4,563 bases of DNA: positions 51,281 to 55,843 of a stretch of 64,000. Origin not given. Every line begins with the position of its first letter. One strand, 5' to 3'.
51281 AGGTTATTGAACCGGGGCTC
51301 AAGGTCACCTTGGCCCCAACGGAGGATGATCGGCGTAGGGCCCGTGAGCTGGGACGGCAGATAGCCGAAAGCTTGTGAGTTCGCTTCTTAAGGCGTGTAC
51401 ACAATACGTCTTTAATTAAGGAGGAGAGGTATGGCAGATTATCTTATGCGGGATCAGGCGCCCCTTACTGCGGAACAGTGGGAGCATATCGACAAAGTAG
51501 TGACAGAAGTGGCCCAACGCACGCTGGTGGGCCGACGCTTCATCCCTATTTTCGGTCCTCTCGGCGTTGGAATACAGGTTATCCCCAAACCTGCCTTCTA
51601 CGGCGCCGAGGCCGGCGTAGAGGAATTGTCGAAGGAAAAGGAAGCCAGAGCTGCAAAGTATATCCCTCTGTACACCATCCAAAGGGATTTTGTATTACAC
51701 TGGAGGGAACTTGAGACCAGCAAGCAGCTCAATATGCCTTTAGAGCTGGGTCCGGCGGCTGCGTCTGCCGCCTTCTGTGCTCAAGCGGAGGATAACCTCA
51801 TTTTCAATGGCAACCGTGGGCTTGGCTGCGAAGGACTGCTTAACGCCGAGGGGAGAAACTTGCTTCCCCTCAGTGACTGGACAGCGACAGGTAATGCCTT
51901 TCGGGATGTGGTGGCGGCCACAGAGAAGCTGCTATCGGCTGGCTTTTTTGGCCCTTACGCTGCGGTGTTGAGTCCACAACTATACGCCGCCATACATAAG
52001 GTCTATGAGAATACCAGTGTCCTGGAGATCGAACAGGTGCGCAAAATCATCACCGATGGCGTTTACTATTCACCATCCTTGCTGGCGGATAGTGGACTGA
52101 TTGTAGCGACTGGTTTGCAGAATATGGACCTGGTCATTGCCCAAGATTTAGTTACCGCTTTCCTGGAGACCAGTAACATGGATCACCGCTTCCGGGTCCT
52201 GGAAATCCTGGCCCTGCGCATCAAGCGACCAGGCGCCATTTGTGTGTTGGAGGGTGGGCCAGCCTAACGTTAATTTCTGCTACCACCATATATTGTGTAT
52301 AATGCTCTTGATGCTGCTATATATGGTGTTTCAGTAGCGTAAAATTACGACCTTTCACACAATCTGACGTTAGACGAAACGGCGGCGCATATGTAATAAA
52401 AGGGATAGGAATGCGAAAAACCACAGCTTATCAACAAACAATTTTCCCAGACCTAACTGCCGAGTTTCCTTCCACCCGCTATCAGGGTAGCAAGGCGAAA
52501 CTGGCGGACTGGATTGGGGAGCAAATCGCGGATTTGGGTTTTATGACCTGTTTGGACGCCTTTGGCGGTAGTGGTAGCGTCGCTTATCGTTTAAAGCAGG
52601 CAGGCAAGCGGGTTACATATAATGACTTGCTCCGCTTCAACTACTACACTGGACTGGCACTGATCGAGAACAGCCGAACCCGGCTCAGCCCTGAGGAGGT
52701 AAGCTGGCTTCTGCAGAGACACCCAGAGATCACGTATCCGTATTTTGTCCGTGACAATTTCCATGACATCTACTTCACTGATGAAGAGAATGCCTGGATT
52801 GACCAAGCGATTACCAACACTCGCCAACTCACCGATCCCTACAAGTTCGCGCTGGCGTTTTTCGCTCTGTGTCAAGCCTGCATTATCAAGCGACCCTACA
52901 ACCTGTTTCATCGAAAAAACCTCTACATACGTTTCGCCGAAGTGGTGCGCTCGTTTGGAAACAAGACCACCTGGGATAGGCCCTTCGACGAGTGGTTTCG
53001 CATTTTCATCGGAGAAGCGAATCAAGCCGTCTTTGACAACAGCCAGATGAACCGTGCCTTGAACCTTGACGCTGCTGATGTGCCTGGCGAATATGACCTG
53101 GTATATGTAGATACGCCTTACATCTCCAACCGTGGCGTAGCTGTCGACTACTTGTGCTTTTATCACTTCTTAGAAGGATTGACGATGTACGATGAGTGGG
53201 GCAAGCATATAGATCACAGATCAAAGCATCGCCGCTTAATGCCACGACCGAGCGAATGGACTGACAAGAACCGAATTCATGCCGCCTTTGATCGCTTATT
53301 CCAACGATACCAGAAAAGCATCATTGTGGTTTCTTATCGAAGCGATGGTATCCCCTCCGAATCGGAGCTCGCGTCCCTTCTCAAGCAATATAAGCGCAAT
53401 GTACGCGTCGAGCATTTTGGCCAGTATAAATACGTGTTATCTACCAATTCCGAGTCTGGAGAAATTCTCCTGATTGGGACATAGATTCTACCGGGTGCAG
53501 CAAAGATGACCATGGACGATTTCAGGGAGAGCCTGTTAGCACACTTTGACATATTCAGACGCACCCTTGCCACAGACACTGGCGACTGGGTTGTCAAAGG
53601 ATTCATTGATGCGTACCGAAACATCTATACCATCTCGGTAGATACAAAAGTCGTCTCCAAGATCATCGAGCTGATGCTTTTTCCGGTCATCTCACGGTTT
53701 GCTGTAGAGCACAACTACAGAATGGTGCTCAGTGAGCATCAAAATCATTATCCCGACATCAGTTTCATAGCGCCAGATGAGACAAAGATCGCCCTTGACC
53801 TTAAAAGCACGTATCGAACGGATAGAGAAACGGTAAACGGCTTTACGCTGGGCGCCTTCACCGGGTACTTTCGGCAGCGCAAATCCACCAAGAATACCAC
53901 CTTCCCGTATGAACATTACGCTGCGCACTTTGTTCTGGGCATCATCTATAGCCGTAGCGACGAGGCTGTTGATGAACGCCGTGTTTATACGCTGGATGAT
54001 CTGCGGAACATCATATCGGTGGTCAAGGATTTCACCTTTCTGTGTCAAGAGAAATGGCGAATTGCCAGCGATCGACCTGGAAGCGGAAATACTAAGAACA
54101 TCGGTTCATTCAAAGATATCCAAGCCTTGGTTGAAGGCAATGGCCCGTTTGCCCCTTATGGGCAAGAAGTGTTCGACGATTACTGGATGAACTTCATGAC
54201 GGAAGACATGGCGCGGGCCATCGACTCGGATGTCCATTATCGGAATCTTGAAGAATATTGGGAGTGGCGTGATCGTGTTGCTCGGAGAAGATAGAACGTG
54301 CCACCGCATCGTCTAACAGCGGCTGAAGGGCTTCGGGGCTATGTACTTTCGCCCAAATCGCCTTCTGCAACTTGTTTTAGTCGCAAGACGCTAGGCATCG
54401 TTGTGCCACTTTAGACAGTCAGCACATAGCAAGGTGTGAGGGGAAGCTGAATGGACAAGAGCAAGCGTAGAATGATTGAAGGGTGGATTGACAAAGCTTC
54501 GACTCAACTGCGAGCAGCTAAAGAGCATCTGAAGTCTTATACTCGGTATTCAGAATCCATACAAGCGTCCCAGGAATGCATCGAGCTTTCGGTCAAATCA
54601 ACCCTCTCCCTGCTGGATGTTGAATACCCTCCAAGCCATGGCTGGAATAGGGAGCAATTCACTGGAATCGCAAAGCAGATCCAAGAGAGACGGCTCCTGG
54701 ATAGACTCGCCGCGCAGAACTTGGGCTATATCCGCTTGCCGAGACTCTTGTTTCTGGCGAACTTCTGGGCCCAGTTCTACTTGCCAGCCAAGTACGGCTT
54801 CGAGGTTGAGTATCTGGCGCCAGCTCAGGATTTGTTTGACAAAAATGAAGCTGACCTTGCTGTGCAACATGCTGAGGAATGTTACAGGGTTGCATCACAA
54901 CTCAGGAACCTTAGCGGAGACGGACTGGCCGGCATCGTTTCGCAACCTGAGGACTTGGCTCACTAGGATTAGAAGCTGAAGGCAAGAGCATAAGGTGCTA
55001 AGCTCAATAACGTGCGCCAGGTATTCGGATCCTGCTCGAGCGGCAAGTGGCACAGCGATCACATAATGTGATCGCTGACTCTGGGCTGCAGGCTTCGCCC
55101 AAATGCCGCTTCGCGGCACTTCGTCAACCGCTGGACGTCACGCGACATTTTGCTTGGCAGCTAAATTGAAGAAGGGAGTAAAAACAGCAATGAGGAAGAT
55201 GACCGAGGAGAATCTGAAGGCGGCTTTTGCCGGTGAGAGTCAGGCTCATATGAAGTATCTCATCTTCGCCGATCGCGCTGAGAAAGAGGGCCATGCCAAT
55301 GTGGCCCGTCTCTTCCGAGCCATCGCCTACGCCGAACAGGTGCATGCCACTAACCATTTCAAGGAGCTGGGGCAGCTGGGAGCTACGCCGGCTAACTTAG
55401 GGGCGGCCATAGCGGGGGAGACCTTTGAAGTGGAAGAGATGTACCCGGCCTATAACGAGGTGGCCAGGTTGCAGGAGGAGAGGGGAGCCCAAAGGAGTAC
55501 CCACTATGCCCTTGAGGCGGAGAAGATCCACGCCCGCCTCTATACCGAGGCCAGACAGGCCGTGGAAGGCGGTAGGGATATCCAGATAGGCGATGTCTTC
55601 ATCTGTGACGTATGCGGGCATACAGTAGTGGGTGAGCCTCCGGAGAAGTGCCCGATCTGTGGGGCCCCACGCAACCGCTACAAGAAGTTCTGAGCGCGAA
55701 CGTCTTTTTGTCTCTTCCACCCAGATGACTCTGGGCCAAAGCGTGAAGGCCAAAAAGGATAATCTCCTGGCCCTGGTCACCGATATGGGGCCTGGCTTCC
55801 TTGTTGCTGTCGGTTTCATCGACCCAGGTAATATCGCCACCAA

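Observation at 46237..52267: Encapsulin shell gene separated by porGDAB and a flavodiiron gene from its likely cargo, a tandem-domain ferritin-like protein with a targeting peptide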

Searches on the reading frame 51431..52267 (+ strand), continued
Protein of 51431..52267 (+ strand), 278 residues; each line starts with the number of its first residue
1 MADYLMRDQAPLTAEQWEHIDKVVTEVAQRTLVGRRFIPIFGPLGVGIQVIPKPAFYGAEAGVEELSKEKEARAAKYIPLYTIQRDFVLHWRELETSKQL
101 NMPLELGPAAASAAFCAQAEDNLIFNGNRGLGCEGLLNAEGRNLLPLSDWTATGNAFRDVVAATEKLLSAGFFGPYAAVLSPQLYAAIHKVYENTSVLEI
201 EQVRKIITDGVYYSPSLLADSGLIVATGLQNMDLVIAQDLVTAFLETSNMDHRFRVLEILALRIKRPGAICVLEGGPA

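Call 60: search_protein_families(library=pfam, proteins=[L090:7280-7867:+, L090:6592-7182:+], max_evalue=1)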
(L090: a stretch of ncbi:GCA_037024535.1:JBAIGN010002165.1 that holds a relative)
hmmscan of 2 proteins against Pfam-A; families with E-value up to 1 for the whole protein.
L090:7280-7867:+ (196 aa): 0 families

L090:6592-7182:+ (197 aa): 0 families

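Call 61: search_solved_structures(query=L090:7280-7867:+, max_evalue=1)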
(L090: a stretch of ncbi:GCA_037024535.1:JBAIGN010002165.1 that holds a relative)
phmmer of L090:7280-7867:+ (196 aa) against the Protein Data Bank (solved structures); distinct sequences matched with E-value up to 1: 0.

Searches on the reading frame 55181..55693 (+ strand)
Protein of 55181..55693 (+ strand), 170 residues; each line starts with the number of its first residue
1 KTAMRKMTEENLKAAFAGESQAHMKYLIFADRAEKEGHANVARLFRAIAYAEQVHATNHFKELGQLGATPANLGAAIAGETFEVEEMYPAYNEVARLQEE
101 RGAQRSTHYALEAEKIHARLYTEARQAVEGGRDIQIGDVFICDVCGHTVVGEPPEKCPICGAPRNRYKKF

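Call 3: search_protein_families(library=pfam, proteins=[window:55181-55693:+], max_evalue=0.01)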
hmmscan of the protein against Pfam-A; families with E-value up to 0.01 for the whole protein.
window:55181-55693:+ (170 aa): 2 families
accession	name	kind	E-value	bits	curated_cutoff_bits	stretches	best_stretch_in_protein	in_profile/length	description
PF02915.23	Rubrerythrin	-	4.3e-24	85.9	22.8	1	10-123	1-135/137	Rubrerythrin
PF21349.2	RUBY_RBDX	-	7.3e-10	38.6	26.5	1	141-167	2-29/30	Rubrerythrin, rubredoxin-like domain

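Call 4: search_protein_families(library=ncbifam, proteins=[window:55181-55693:+], max_evalue=0.01)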
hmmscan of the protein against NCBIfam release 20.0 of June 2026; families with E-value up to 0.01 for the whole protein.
window:55181-55693:+ (170 aa): 3 families
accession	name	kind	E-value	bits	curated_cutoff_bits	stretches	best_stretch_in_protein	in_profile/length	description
NF045783.1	Nigrythrn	equivalog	6.8e-30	104.7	340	1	7-170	28-202/202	nigerythrin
NF045767.1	RuberyRbr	equivalog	4.4e-26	92.1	200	1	7-168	8-188/194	rubrerythrin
NF045720.1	rubredox_RCKP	subfamily_domain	0.0011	18.5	45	1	139-168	3-32/34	RCKP-type rubredoxin-like domain-containing protein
